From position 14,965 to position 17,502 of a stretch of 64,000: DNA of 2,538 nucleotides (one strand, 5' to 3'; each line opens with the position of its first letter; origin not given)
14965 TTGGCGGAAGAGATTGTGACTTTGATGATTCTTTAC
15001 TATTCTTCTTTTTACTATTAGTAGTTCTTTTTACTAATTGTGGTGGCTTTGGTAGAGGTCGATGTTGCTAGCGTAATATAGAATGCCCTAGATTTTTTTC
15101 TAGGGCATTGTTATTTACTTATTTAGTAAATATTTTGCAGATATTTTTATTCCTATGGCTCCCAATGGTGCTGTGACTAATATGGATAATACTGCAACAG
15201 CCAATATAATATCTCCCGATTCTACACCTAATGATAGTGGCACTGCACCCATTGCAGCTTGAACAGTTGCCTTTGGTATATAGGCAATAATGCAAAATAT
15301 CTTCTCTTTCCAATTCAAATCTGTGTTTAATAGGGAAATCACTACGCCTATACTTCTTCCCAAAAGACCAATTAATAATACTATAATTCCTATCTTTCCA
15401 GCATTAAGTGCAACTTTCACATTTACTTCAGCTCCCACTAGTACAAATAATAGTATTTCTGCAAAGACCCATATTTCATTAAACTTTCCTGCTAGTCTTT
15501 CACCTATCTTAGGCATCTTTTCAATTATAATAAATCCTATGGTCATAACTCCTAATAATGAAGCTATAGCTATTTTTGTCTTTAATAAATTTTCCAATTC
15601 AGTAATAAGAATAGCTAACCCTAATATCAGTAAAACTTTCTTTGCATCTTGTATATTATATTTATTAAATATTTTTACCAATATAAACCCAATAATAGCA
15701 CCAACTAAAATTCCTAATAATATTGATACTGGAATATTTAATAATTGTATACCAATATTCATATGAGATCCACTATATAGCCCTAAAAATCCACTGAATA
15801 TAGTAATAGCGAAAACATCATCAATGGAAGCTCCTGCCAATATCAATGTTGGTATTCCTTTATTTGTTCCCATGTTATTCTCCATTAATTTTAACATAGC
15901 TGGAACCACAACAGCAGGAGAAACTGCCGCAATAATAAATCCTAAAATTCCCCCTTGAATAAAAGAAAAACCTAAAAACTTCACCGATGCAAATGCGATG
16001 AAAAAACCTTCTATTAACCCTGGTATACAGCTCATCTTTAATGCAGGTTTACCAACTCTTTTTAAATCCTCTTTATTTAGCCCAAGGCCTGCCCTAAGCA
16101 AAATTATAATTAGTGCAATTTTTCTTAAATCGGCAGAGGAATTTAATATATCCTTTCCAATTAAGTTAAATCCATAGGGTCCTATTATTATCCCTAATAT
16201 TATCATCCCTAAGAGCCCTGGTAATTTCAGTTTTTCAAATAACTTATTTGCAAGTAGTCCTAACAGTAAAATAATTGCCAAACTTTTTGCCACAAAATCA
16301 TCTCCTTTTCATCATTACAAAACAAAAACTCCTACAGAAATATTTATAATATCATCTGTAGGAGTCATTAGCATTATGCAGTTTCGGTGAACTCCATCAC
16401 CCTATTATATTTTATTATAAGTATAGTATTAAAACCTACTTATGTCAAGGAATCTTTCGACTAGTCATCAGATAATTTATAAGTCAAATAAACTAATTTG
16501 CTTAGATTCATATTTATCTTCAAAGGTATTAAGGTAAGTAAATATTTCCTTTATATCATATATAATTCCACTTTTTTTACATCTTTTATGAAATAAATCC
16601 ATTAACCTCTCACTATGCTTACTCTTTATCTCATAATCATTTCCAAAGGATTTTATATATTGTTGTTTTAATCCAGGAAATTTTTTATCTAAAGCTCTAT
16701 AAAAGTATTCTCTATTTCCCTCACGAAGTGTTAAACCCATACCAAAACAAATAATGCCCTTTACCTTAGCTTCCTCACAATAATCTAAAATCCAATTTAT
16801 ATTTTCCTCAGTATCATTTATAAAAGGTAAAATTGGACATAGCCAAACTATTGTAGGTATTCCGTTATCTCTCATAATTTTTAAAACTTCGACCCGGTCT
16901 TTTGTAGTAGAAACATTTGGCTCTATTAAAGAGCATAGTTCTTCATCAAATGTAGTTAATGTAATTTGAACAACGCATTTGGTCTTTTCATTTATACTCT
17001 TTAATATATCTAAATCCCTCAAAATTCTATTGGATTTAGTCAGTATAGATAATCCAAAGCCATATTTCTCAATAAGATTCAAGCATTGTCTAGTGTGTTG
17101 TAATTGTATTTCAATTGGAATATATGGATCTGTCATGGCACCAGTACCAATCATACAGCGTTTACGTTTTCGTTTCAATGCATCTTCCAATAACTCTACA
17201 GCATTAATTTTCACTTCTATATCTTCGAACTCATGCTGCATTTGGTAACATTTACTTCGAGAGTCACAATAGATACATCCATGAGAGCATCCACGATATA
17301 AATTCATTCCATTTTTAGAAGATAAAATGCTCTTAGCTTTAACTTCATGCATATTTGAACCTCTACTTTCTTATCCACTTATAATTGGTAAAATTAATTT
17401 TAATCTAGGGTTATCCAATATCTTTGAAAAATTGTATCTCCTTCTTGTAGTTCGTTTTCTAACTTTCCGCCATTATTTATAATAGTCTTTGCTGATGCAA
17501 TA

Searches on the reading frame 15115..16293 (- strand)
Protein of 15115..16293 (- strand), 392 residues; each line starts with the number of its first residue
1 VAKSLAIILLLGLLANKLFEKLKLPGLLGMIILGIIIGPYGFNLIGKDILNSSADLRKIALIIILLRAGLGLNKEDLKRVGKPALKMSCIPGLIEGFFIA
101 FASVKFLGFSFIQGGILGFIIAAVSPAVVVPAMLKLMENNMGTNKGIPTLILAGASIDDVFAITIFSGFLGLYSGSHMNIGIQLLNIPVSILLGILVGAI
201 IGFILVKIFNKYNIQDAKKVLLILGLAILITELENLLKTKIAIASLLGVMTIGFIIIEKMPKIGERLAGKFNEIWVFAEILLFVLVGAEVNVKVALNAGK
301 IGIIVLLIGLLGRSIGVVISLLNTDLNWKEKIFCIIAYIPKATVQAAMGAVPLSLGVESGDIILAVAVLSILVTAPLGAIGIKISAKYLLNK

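Call 4: search_protein_families(library=pfam, proteins=[window:15115-16293:-], max_evalue=0.01)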
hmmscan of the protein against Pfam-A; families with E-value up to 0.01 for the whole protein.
window:15115-16293:- (392 aa): 1 family
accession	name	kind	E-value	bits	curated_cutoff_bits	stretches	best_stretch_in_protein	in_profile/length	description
PF00999.27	Na_H_Exchanger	-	7.1e-46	157.2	26.2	1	8-383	3-370/375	Sodium/hydrogen exchanger, transmembrane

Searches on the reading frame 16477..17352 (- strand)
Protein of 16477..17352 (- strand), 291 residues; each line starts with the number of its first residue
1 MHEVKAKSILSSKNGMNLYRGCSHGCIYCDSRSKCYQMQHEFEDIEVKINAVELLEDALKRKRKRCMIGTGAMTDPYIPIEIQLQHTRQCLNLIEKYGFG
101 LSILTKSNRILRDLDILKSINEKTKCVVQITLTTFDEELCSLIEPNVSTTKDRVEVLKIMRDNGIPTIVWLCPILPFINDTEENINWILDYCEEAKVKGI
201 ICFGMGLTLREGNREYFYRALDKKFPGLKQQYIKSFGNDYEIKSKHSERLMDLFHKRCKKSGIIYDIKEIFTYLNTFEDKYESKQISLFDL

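Call 52: search_protein_families(library=pfam, proteins=[window:16477-17352:-], max_evalue=0.1)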
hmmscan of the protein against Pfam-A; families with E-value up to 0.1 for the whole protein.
window:16477-17352:- (291 aa): 2 families
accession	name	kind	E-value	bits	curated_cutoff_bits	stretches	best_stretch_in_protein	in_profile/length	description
PF04055.27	Radical_SAM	-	1.6e-15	58.1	29.5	1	16-182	1-158/166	Radical SAM superfamily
PF08902.16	DUF1848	-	0.0044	17.3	30.5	0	114-170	62-116/262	Domain of unknown function (DUF1848)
